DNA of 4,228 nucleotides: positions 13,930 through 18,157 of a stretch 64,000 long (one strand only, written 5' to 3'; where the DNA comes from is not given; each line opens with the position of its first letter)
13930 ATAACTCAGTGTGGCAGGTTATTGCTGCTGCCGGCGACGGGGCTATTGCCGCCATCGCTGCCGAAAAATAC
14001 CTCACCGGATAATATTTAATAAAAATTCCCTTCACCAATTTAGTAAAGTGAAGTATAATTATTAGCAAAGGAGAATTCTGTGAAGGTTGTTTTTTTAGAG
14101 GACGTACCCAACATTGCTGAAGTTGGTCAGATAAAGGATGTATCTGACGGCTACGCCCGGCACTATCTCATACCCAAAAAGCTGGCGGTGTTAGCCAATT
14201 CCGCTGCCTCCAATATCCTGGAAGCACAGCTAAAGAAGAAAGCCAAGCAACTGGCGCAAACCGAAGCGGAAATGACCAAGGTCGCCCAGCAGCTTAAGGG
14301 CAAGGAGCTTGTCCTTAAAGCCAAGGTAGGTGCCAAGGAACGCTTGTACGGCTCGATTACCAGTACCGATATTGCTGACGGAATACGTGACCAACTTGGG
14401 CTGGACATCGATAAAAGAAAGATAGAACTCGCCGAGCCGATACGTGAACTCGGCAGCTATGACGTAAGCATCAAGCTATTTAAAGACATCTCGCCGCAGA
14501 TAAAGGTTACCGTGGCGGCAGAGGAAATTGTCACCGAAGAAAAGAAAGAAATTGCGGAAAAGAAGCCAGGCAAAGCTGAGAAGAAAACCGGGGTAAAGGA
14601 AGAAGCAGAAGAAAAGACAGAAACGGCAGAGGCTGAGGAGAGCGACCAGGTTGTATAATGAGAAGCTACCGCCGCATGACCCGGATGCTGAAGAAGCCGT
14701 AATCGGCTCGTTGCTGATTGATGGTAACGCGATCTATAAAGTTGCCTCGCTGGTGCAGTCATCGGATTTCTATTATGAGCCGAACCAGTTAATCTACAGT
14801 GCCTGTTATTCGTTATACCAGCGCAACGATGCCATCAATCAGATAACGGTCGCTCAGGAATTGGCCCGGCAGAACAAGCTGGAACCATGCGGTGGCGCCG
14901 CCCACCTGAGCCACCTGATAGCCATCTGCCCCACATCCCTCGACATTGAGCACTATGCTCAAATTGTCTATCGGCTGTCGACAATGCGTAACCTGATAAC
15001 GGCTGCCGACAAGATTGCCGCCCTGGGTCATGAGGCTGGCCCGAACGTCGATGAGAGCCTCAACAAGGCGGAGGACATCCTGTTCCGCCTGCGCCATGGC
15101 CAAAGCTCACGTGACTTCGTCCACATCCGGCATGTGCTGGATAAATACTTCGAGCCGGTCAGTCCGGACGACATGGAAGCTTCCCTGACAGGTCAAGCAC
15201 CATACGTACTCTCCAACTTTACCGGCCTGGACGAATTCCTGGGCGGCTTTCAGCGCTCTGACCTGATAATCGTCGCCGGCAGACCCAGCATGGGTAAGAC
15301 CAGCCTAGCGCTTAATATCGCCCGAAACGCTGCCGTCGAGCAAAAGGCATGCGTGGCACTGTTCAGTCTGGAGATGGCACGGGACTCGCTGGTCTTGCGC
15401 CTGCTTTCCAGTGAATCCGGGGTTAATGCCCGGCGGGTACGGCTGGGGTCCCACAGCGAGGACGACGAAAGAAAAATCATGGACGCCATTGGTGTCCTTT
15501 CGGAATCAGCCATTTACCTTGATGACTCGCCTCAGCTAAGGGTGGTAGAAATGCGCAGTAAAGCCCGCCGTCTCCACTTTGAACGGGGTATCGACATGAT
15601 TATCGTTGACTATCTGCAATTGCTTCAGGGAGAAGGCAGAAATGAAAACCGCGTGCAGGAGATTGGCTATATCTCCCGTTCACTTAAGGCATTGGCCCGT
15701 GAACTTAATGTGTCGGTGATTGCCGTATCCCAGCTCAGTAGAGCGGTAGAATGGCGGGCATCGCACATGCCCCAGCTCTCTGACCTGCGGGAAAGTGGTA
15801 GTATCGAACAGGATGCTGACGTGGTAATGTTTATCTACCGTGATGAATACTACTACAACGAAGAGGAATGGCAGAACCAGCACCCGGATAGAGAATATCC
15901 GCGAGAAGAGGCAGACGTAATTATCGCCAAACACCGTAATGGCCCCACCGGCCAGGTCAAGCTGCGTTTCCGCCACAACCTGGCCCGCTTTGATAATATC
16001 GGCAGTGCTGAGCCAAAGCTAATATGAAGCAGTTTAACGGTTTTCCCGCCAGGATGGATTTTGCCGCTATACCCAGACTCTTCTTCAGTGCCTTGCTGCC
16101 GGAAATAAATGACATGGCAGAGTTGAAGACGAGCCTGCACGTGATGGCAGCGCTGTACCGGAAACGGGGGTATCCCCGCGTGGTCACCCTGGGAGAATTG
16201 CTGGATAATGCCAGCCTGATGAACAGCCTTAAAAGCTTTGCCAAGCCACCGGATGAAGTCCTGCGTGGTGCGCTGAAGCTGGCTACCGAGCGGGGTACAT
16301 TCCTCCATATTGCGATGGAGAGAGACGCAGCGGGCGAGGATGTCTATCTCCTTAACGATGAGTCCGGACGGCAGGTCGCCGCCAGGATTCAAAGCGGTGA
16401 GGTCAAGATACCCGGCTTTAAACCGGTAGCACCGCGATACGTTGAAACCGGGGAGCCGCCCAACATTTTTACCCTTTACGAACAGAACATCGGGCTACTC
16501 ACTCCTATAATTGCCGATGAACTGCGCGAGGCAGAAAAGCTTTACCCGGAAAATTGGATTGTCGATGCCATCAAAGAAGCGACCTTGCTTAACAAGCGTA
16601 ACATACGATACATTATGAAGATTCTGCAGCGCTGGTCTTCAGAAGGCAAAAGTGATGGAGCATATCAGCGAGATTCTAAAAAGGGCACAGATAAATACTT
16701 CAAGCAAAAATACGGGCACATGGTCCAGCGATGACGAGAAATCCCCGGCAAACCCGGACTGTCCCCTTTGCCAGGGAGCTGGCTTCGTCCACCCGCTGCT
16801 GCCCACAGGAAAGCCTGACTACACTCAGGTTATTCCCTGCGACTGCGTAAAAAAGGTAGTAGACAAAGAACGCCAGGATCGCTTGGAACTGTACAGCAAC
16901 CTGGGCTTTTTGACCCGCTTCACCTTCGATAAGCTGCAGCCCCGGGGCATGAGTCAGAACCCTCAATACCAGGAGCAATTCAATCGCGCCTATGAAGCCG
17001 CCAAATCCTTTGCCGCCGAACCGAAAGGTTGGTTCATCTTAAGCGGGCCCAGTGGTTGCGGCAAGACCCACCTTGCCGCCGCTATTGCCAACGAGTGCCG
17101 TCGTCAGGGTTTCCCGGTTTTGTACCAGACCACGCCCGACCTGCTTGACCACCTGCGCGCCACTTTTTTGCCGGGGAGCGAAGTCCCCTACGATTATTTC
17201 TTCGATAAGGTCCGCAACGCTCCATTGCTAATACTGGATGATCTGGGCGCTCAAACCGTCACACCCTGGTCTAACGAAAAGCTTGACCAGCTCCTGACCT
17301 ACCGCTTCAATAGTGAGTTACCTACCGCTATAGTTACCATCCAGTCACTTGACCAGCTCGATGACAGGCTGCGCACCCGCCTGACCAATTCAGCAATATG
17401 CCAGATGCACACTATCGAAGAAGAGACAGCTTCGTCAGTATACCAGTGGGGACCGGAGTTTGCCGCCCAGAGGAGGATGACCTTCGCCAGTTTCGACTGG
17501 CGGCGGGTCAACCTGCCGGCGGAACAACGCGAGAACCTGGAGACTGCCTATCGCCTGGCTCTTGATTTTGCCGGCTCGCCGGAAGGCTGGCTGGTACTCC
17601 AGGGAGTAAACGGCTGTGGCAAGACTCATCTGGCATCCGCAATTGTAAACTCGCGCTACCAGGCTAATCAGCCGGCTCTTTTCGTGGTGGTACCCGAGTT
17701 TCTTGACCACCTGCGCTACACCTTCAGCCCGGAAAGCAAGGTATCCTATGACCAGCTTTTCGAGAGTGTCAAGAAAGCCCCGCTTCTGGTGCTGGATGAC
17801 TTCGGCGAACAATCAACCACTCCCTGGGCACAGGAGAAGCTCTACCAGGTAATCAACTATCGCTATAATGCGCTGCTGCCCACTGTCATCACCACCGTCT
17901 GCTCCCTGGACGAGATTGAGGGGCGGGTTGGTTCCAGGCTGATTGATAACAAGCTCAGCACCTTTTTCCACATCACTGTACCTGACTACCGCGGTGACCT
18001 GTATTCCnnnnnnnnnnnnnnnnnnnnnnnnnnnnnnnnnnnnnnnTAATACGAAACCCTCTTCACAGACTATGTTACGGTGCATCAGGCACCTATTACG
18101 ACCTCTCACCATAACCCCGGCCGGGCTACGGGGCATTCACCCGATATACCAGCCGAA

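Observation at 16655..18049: Helicase-loader homolog with two tandem DnaC/DnaI-type AAA+ modules in one polypeptide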

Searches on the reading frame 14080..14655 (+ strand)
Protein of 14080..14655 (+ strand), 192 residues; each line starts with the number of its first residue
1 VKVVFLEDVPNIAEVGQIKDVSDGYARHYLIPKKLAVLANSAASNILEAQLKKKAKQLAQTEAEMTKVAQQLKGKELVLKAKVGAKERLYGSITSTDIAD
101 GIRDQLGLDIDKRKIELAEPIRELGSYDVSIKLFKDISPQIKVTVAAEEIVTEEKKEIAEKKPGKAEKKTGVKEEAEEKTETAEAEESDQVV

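Call 3: search_protein_families(library=pfam, proteins=[window:14080-14655:+], max_evalue=0.01)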
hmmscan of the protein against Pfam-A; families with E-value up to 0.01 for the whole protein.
window:14080-14655:+ (192 aa): 2 families
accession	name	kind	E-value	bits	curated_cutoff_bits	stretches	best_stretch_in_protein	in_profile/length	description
PF03948.19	Ribosomal_L9_C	-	1.8e-27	96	23.2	1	64-146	2-85/86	Ribosomal protein L9, C-terminal domain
PF01281.25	Ribosomal_L9_N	-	3.3e-17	62.2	20.7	1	1-44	1-44/47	Ribosomal protein L9, N-terminal domain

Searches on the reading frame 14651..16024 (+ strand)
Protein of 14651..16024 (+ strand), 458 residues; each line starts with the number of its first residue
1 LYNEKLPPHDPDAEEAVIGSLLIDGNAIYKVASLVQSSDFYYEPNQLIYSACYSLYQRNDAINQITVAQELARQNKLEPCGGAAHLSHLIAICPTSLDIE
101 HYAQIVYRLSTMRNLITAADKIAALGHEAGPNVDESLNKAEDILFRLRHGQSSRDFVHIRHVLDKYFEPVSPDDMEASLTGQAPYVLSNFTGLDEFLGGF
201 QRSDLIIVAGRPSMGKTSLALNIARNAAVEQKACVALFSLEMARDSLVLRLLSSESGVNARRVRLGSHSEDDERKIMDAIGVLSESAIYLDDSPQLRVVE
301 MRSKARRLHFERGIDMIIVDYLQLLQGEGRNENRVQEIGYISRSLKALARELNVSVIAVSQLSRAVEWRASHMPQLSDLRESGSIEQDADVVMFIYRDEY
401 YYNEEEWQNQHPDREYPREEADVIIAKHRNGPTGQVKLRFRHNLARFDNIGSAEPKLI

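Call 3: search_protein_families(library=pfam, proteins=[window:14651-16024:+], max_evalue=0.01)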
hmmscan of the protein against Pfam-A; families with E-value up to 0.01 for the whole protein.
window:14651-16024:+ (458 aa): 4 families
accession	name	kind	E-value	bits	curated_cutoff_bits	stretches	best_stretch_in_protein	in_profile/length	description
PF03796.21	DnaB_C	-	7.7e-102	340.5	27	1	188-449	4-255/255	DnaB-like helicase C terminal domain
PF00772.26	DnaB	-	9e-28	96.8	23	1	7-107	2-102/103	DnaB-like helicase N terminal domain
PF13481.12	AAA_25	-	1.1e-11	45.2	27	1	200-363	29-191/195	AAA domain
PF06745.19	ATPase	-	4.2e-05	23.5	26.6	1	191-363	6-165/231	KaiC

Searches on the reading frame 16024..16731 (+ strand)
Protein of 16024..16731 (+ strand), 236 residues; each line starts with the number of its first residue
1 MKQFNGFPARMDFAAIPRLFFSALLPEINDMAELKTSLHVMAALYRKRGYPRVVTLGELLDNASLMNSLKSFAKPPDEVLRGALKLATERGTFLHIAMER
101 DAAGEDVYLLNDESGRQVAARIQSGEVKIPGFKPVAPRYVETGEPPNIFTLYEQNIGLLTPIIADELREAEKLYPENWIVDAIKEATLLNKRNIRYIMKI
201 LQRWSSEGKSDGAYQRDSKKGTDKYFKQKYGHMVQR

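Call 3: search_protein_families(library=pfam, proteins=[window:16024-16731:+], max_evalue=0.01)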
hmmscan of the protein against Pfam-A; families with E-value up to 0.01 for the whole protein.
window:16024-16731:+ (236 aa): 1 family
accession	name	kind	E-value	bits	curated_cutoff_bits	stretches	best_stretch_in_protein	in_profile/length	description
PF07261.16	DnaB_2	-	6.2e-08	32.7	22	1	149-208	1-63/74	Replication initiation and membrane attachment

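Call 8: search_protein_families(library=ncbifam, proteins=[window:16024-16731:+], max_evalue=0.001)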
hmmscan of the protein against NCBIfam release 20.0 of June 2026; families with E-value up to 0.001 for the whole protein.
window:16024-16731:+ (236 aa): 1 family
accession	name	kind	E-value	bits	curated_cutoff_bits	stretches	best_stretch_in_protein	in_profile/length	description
TIGR01446.1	DnaD_dom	domain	7.6e-10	38.8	24.95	1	148-208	1-64/73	DnaD domain protein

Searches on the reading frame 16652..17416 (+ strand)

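Call 8: search_protein_families(library=ncbifam, proteins=[window:16652-17416:+], max_evalue=0.001)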
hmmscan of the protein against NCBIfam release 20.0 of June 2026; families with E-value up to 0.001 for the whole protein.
window:16652-17416:+ (255 aa): 17 families
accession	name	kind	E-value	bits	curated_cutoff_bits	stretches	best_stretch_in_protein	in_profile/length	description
NF005992.0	PRK08116.1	subfamily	8.1e-27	94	189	1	63-245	43-234/269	hypothetical protein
NF005304.0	PRK06835.1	equivalog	1.2e-21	77.2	215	1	36-245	100-302/330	ATP-binding protein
NF006505.0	PRK08939.1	equivalog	7.4e-19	68.1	228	1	64-242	95-271/306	primosomal protein DnaI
NF038214.1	IS21_help_AAA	equivalog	9.9e-17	61.4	200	1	128-240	93-201/232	IS21-like element helper ATPase IstB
NF005931.1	PRK07952.1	equivalog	9.9e-16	58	357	1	110-244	81-218/246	replicative helicase loader DnaC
NF009043.0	PRK12377.1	subfamily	4.1e-14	52.8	389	1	107-245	79-219/248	ATP-binding protein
NF005378.0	PRK06921.1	subfamily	8.6e-14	51.3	207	1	14-247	12-243/266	hypothetical protein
NF001154.0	PRK00149.3-3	equivalog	2.3e-09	36.7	410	1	107-244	128-273/462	chromosomal replication initiator protein DnaA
TIGR00362.1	DnaA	equivalog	4.1e-09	36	343.9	1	111-252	120-266/437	chromosomal replication initiator protein DnaA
NF006616.1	PRK09183.1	subfamily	1.2e-08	34.6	300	1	128-220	103-193/253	IS21-like element helper ATPase IstB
NF006038.0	PRK08181.1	subfamily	1.5e-07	31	317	1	128-207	110-186/271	transposase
TIGR03420.1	DnaA_homol_Hda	equivalog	2.1e-07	30.7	194.8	1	113-254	25-158/226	DnaA regulatory inactivator Hda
NF005098.0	PRK06526.1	subfamily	3e-07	30.2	296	1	126-220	110-201/266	transposase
NF009087.0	PRK12422.1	equivalog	0.00056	19.2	657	1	114-198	133-211/455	chromosomal replication initiator protein DnaA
NF041006.2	cell_div_CdvC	equivalog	0.00058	18.9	650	1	124-150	134-159/370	cell division protein CdvC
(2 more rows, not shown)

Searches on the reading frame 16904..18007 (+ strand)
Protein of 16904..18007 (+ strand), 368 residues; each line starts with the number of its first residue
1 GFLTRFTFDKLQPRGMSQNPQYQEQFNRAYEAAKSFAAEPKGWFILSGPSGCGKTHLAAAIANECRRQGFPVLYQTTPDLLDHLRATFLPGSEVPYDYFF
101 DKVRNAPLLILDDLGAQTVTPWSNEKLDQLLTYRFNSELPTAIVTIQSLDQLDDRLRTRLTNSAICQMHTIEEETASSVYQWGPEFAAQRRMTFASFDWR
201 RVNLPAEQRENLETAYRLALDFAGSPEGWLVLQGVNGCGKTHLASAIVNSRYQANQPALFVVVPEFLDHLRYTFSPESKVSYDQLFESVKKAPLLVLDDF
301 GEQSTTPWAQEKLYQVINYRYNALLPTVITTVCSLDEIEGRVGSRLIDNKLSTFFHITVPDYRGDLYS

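Call 59: predict_structure(alignment_id=A2)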
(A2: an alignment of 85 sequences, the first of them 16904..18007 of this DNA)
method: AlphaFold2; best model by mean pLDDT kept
length: 368 residues; sequences in the alignment: 85
mean_pLDDT: 90.4   pTM: 0.59
mean pLDDT of the five models: 90.4, 88.6, 88.3, 87.4, 86.2
residues with pLDDT >= 90: 255; 70-90: 95; 50-70: 13; < 50: 5
segments of 3 or more residues with pLDDT < 50: 176-178
pLDDT, mean of each block of 10 residues (from residue 1): 82 76 92 97 94 93 97 95 90 91 97 85 93 97 92 90 94 63 84 94 90 98 97 96 98 93 92 80 86 96 81 95 97 90 92 96 69
secondary structure, 60 per line:
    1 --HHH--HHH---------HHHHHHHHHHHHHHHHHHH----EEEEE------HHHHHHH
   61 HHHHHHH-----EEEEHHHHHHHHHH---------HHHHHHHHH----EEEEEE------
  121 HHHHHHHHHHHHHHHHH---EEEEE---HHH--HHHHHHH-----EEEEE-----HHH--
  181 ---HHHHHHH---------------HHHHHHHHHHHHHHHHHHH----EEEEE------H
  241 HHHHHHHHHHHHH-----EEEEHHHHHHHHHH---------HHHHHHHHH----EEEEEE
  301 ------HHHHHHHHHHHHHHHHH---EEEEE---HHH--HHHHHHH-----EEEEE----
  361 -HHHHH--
elements in order: H20-38 E43-47 H54-67 E73-76 H77-86 H96-104 E109-114 H121-137 E141-145 H154-160 E166-170 H184-190 H206-224 E229-233 H240-253 E259-262 H263-272 H282-290 E295-300 H307-323 E327-331 H340-346 E352-356 H362-366

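Call 63: fold_search(model_id=the predicted structure, library=pdb)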
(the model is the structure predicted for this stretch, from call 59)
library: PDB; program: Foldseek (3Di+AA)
matches with E <= 10: 1548; with E <= 0.001: 235
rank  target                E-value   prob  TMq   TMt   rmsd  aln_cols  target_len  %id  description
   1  9mpq_D                4.4e-11  1.00  0.32  0.23  16.3       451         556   16  Cryo-EM structure of VCP (consensus) (released 2025-10-15)
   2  9p00_E                1.0e-10  1.00  0.35  0.26  15.9       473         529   17  Cryo-EM structure of apo S. Mansoni p97 (released 2025-08-13)
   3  9mpq_F                1.2e-10  1.00  0.32  0.19  18.5       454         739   14  Cryo-EM structure of VCP (consensus) (released 2025-10-15)
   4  9p00_A                2.1e-10  1.00  0.35  0.26  17.5       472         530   17  Cryo-EM structure of apo S. Mansoni p97 (released 2025-08-13)
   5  9p00_B                2.7e-10  1.00  0.35  0.26  16.0       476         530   16  Cryo-EM structure of apo S. Mansoni p97 (released 2025-08-13)
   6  9p07_F                4.0e-10  1.00  0.35  0.27  14.2       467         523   16  Cryo-EM structure of S. Mansoni p97 bound to compound 804 (released 2025-08-13)
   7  8pqx_A                4.4e-10  1.00  0.34  0.20  19.5       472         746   16  p97 (VCP) mutant - F539A state III (released 2024-05-29)
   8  9mpr_A                4.7e-10  1.00  0.33  0.24  18.6       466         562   16  Cryo-EM structure of three VCPIP1 VCPIDs bound to VCP (released 2025-10-15)
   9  9bji_E                4.7e-10  1.00  0.31  0.23  18.8       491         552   16  Cryo-EM structure of apo NVL (released 2026-01-21)
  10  8dar_F                9.7e-10  1.00  0.33  0.25  18.3       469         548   17  Saccharomyces cerevisiae Ufd1/Npl4/Cdc48 complex unbound but in the presence of SUMO-ubiquitin(K48polyUb)-mEOS and ATP (released 2022-11-30)
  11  1l8q                  1.2e-09  1.00  0.36  0.41  16.8       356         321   15  CRYSTAL STRUCTURE OF DNA REPLICATION INITIATION FACTOR (released 2002-09-25)
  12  9mpq_A                1.2e-09  1.00  0.32  0.19  18.4       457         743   16  Cryo-EM structure of VCP (consensus) (released 2025-10-15)
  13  7mdm_C                2.0e-09  1.00  0.36  0.22  18.8       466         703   17  Structure of human p97 ATPase L464P mutant (released 2021-08-25)
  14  7lmz_A                3.0e-09  1.00  0.31  0.18  21.1       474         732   16  Cryo-EM structure of human p97 in complex with Npl4/Ufd1 and Ub6 (Class 1) (released 2021-09-15)
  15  7l5w_A                3.4e-09  1.00  0.34  0.25  15.7       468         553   18  p97-R155H mutant dodecamer I (released 2021-08-04)
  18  3ecc                  4.7e-09  1.00  0.38  0.72   4.2       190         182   26  Crystal structure of the DnaC helicase loader in complex with ADP-BeF3 (released 2008-11-25)
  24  2w58_A                9.8e-09  1.00  0.38  0.71   3.2       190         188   25  Crystal Structure of the DnaI (released 2009-12-22)
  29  5he8_D                1.9e-08  1.00  0.36  0.72   4.3       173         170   23  Bacterial initiation protein (released 2016-06-08)
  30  2w58_B                1.9e-08  1.00  0.38  0.69   3.6       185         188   23  Crystal Structure of the DnaI (released 2009-12-22)
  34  5he8_A                2.5e-08  1.00  0.34  0.71   3.5       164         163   23  Bacterial initiation protein (released 2016-06-08)
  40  5he8_C                4.5e-08  1.00  0.34  0.69   4.2       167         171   23  Bacterial initiation protein (released 2016-06-08)
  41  5he8_E                4.7e-08  1.00  0.36  0.76   3.2       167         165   24  Bacterial initiation protein (released 2016-06-08)
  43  5he8_L                5.6e-08  1.00  0.35  0.74   3.3       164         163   26  Bacterial initiation protein (released 2016-06-08)
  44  5he8_B                6.3e-08  1.00  0.35  0.76   3.1       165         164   25  Bacterial initiation protein (released 2016-06-08)
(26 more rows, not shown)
